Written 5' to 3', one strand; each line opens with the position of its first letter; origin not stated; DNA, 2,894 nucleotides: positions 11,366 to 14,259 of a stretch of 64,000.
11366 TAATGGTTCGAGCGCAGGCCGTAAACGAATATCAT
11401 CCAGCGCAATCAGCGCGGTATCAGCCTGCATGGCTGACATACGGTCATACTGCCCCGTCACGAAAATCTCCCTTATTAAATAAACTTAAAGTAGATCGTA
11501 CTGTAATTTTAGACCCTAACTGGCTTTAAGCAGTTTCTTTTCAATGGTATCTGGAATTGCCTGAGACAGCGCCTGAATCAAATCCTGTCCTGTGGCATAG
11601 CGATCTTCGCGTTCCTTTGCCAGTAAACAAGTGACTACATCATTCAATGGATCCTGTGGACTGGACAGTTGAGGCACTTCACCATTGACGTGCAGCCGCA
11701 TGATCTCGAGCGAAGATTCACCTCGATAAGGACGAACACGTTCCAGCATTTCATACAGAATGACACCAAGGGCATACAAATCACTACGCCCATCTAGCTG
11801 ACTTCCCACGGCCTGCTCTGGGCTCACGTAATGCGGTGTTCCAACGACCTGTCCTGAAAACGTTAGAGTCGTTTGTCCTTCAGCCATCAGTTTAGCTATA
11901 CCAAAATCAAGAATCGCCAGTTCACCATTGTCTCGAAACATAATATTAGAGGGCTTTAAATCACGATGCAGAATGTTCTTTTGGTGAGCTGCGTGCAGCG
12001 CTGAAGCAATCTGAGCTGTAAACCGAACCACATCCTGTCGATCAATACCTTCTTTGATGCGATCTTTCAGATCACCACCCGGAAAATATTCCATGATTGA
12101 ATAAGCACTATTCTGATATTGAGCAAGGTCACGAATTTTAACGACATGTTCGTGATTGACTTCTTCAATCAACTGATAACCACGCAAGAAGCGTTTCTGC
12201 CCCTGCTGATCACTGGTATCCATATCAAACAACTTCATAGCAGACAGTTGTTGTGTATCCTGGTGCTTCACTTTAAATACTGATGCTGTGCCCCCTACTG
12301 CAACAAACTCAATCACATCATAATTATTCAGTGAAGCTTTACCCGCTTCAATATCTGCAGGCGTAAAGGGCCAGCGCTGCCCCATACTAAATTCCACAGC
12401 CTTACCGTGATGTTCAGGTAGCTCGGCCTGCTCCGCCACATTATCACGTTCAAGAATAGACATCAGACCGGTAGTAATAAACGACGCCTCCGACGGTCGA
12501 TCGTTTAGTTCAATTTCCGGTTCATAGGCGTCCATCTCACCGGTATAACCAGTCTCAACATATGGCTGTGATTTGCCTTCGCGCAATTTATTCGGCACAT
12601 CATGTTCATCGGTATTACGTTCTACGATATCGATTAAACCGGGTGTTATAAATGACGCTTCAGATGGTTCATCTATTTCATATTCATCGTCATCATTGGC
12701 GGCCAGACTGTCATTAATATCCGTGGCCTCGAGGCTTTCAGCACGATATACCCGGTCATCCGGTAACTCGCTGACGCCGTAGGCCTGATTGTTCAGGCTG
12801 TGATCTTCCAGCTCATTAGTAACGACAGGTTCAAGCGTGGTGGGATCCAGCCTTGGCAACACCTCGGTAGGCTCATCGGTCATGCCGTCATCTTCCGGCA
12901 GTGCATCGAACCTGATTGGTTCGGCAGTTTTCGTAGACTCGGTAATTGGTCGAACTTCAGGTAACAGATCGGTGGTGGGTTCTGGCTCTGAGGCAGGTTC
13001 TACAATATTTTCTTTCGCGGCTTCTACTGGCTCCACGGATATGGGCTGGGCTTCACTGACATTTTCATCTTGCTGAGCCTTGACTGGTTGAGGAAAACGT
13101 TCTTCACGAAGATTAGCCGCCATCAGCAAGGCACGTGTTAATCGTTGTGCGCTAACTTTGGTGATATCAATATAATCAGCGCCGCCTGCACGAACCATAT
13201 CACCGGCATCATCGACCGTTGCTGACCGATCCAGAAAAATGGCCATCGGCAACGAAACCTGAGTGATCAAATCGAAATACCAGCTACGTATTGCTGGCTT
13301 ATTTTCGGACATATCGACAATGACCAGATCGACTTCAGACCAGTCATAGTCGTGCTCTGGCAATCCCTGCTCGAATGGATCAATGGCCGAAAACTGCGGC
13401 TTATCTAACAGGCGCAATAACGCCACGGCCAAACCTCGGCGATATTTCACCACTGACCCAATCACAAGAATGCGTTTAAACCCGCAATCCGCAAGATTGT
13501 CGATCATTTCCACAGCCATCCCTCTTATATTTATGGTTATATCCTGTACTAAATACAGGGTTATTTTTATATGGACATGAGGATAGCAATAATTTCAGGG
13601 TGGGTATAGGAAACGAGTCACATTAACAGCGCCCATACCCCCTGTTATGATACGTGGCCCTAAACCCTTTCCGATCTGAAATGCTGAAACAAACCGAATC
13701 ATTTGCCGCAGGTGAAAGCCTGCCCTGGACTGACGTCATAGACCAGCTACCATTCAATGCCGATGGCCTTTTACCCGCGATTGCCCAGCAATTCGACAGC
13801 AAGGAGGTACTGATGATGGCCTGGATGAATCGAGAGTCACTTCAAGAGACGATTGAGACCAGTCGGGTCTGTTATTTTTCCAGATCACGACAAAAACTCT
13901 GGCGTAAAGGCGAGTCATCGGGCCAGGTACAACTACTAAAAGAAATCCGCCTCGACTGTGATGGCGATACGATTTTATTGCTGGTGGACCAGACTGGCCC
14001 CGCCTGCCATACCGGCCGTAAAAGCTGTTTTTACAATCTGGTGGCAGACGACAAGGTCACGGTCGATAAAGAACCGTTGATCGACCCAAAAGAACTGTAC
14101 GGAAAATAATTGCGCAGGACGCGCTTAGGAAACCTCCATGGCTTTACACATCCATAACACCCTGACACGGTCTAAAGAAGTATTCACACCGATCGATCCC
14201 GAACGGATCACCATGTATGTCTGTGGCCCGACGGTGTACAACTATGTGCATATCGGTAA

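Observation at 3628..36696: Local expansion of eukaryote-like Ser/Thr kinases, three with N-terminal receiver-like domains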

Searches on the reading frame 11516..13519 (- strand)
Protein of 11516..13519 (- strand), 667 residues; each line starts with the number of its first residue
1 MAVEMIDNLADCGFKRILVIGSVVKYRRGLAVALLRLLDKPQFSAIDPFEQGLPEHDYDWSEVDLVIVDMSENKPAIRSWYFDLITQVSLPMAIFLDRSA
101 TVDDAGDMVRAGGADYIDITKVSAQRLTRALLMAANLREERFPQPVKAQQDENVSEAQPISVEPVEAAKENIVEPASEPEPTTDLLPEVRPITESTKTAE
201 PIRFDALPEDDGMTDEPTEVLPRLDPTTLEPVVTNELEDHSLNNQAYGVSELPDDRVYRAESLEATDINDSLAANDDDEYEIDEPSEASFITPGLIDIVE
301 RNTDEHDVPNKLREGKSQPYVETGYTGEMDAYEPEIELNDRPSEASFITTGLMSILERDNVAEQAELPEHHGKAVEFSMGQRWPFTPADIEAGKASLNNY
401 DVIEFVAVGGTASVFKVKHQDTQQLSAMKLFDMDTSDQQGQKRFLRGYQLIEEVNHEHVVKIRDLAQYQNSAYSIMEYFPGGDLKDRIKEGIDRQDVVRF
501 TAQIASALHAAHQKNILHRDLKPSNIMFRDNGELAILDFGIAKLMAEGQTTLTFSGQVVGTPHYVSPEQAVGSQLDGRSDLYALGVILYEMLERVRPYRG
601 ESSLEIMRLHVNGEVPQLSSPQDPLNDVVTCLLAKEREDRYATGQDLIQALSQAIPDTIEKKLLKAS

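Call 3: search_protein_families(library=pfam, proteins=[window:11516-13519:-], max_evalue=0.01)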
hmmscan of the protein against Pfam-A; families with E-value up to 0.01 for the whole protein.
window:11516-13519:- (667 aa): 4 families
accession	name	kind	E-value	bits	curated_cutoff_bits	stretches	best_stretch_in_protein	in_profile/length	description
PF00069.31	Pkinase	-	3.4e-50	171.3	31.7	1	402-643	3-254/263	Protein kinase domain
PF07714.23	PK_Tyr_Ser-Thr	-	1.4e-30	106.9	23.1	1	416-641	17-249/258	Protein tyrosine and serine/threonine kinase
PF03109.22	ABC1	-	5.1e-08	32.8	22.9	1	467-547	138-219/244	ABC1 atypical kinase-like domain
PF01636.29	APH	-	5.4e-07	30.1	23.2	1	498-543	151-198/239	Phosphotransferase enzyme family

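Call 77: search_protein_families(library=ncbifam, proteins=[window:11516-13519:-], max_evalue=0.001)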
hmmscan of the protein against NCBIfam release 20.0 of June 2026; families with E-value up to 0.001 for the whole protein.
window:11516-13519:- (667 aa): 21 families
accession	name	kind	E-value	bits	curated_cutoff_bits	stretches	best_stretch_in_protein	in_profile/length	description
NF033483.0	PknB_PASTA_kin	equivalog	5.2e-71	240.4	450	1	398-657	7-271/563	Stk1 family PASTA domain-containing Ser/Thr kinase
NF052427.1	StpK7MSMEG_1200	equivalog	7.7e-43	146.8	900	1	398-658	7-272/601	serine/threonine protein kinase StpK7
NF047741.1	antiphage_MADS6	equivalog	1.3e-40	139.5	460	2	496-656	300-462/612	methylation-associated defense system protein kinase MAD6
TIGR03903.1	TOMM_kin_cyc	equivalog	2.3e-33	115.2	705.75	1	421-649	1-242/1267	TOMM system kinase/cyclase fusion protein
NF009651.0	PRK13184.1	equivalog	8.2e-30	103.5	839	1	398-655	2-291/932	serine/threonine-protein kinase PknD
NF038150.1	lanthi_synth_IV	equivalog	3.6e-21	75.2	650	1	457-654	253-456/851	class IV lanthionine synthetase LanL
NF053615.1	SerThrKinAfsKStmc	equivalog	3.3e-20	72.3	1300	1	476-649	91-262/809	protein serine/threonine kinase AfsK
NF033442.0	BREX_PglW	equivalog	3.4e-16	58.2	990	1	386-606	500-718/1391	BREX system serine/threonine kinase PglW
NF038151.1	lanthi_synth_III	equivalog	1.3e-12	46.9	575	1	448-592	274-423/833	class III lanthionine synthetase LanKC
NF043056.1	T4SS_LegK1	equivalog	1.4e-08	33.8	550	1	443-590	124-282/516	Dot/Icm T4SS effector kinase LegK1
TIGR03724.2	arch_bud32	equivalog_domain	2.4e-08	33.7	125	1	470-546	66-135/193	KEOPS complex kinase/ATPase Bud32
NF011463.0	PRK14879.1-4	equivalog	4.2e-07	29.6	188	1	469-546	90-164/237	Kae1-associated kinase Bud32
NF011460.0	PRK14879.1-1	equivalog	5.6e-07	28.9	199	1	474-545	88-160/232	Kae1-associated kinase Bud32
NF007174.0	PRK09605.1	equivalog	1.7e-06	26.8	447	1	441-546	380-477/535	bifunctional N(6)-L-threonylcarbamoyladenine synthase/serine/threonine protein kinase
NF058632.1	SerThrKinPrkT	equivalog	1e-05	24.7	280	1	384-530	7-152/322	serine/threonine protein kinase PrkT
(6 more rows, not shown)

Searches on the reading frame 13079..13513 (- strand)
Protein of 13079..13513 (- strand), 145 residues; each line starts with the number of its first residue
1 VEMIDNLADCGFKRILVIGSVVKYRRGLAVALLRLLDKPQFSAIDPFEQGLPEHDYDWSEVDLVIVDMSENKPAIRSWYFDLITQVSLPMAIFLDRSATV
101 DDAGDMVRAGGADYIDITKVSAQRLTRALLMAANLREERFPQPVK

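Call 32: search_solved_structures(query=A1, max_evalue=1, show_alignments=1)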
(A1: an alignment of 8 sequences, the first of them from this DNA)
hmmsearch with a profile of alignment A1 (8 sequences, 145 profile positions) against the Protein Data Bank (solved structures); distinct sequences matched with E-value up to 1: 5.
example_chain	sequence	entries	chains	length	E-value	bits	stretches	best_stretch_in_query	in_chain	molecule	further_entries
3cfy_A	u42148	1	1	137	0.34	13.9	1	78-130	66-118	Putative LuxO repressor protein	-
7e1h_A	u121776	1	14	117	0.43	13.6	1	24-114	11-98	DNA-binding response regulator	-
2qr3_A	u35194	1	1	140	0.52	13.3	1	76-136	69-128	Two-component system response regulator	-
7w9h_A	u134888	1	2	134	0.7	12.9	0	34-114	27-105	Response regulator protein FleR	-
3eq2_A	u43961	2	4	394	0.97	12.4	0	31-119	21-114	Probable two-component response regulator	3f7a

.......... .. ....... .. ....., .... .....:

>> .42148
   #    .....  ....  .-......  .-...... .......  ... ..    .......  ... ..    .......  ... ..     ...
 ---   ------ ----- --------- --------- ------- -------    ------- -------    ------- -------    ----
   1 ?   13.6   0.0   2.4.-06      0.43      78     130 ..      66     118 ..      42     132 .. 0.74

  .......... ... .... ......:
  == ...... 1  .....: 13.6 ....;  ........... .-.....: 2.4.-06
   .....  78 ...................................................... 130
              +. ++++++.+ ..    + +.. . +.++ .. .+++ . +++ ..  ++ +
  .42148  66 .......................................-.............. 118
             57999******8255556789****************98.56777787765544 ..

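Call 38: find_related_loci(query=A1, collection=genome_contigs, flank=10000)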
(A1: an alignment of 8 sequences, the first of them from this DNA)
Query A1 (145 aa) in genome_contigs; peptide patterns used: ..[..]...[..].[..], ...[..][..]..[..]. (x = any residue, [..] = any of these).
191 stretches matched a pattern; 4 encode a relative of the query (tblastn E <= 1e-3); 4 distinct loci.
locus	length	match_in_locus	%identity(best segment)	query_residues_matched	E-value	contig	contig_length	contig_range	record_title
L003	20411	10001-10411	70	1-137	7e-66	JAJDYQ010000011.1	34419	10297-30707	MAG: Gammaproteobacteria bacterium isolate jk18x34bins.42 k141_13620, whole genome shotgun sequence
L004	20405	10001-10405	71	3-137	2e-65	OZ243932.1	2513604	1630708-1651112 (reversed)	MAG: Gammaproteobacteria bacterium isolate ffeaa439-3c0d-421e-ab0e-4cac94896a28 genome assembly, chromosome: 1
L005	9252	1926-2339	56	2-139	4e-50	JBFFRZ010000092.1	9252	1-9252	MAG: Gammaproteobacteria bacterium isolate Mix_mud21.2022.07.24 k141_2409966_length_9252_cov_8.0000, whole genome shotgu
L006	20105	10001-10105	49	92-126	8e-6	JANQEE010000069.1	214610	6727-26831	MAG: Minwuiaceae bacterium isolate PL23a_bin.115 k99_6157264, whole genome shotgun sequence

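Call 56: predict_structure(alignment_id=A1)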
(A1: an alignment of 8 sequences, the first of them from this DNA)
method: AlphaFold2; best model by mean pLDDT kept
length: 145 residues; sequences in the alignment: 8
mean_pLDDT: 87.8   pTM: 0.84
mean pLDDT of the five models: 87.8, 87.2, 86.8, 85.7, 85.6
residues with pLDDT >= 90: 82; 70-90: 54; 50-70: 6; < 50: 3
segments of 3 or more residues with pLDDT < 50: 143-145
pLDDT, mean of each block of 10 residues (from residue 1): 79 91 75 90 91 92 93 93 93 90 92 89 91 88 51
secondary structure, 60 per line:
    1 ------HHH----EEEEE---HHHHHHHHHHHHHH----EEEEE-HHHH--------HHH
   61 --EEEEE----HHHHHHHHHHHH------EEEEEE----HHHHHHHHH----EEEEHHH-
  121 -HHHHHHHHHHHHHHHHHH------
elements in order: E14-18 H22-35 E40-44 H46-49 E63-67 H72-83 E90-95 H100-108 E113-116 H122-139

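Call 58: fold_search(model_id=the predicted structure, library=pdb)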
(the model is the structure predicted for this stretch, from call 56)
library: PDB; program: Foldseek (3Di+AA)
matches with E <= 10: 1639; with E <= 0.001: 71
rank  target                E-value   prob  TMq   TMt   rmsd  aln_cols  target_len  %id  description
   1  4myr_A                5.5e-06  1.00  0.58  0.67   4.0       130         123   15  Crystal structure of a putative CpaE2 pilus assembly protein (CpaE2) from Sinorhizobium meliloti 1021 at 2.72 A resolu (released 2013-10-16)
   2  4myr_C                7.1e-06  1.00  0.58  0.66   4.1       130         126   15  Crystal structure of a putative CpaE2 pilus assembly protein (CpaE2) from Sinorhizobium meliloti 1021 at 2.72 A resolu (released 2013-10-16)
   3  4myr_B                1.1e-05  1.00  0.58  0.66   4.1       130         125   15  Crystal structure of a putative CpaE2 pilus assembly protein (CpaE2) from Sinorhizobium meliloti 1021 at 2.72 A resolu (released 2013-10-16)
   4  6oec_K                2.4e-05  1.00  0.59  0.57   6.0       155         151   15  Yeast Spc42 Trimeric Coiled-Coil Amino Acids 181-211 fused to PDB: 3H5I (released 2019-04-24)
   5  6oaq_B                2.6e-05  1.00  0.59  0.31   4.3       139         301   16  Crystal structure of a dual sensor histidine kinase in BeF3- bound state (released 2019-09-18)
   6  4myr_D                2.7e-05  1.00  0.58  0.67   4.0       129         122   16  Crystal structure of a putative CpaE2 pilus assembly protein (CpaE2) from Sinorhizobium meliloti 1021 at 2.72 A resolu (released 2013-10-16)
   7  3snk                  2.9e-05  1.00  0.54  0.63   4.4       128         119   18  Crystal structure of a Response regulator CheY-like protein (mll6475) from MESORHIZOBIUM LOTI at 2.02 A resolution (released 2011-07-20)
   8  6oec_F                3.3e-05  1.00  0.58  0.56   5.8       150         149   15  Yeast Spc42 Trimeric Coiled-Coil Amino Acids 181-211 fused to PDB: 3H5I (released 2019-04-24)
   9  4n0p_A                3.8e-05  1.00  0.60  0.64   4.1       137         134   13  Crystal structure of a pilus assembly protein CpaE (CC_2943) from Caulobacter crescentus CB15 at 1.75 A resolution (PS (released 2013-11-27)
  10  4kny_B                5.6e-05  1.00  0.69  0.47   3.6       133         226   21  Crystal structure of the response regulator KdpE complexed to DNA in an active-like conformation (released 2014-02-19)
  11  7w9h_A                5.9e-05  1.00  0.62  0.74   3.0       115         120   23  Crystal structure of the receiver domain of the transcription regulator FleR from Pseudomonas aeruginosa (released 2022-12-14)
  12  4kfc_B                6.3e-05  1.00  0.69  0.47   4.8       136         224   23  Crystal structure of a hyperactive mutant of response regulator KdpE complexed to its promoter DNA (released 2014-02-19)
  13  4n0p_C                6.8e-05  1.00  0.60  0.65   4.2       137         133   13  Crystal structure of a pilus assembly protein CpaE (CC_2943) from Caulobacter crescentus CB15 at 1.75 A resolution (PS (released 2013-11-27)
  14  4qpj_D                8.2e-05  1.00  0.61  0.71   3.6       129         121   14  2.7 Angstrom Structure of a Phosphotransferase in Complex with a Receiver Domain (released 2015-07-15)
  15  1qo0_D                9.3e-05  1.00  0.62  0.49   3.2       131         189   15  Amide receptor of the amidase operon of Pseudomonas aeruginosa (AmiC) complexed with the negative regulator AmiR. (released 1999-12-23)
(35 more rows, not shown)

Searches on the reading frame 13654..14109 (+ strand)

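Call 4: search_protein_families(library=pfam, proteins=[window:13654-14109:+], max_evalue=0.001)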
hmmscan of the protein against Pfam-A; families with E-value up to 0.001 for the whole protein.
window:13654-14109:+ (151 aa): 1 family
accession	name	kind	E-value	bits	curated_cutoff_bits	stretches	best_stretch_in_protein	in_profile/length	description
PF01502.23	PRA-CH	-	2.3e-36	123.9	27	1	54-127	1-74/74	Phosphoribosyl-AMP cyclohydrolase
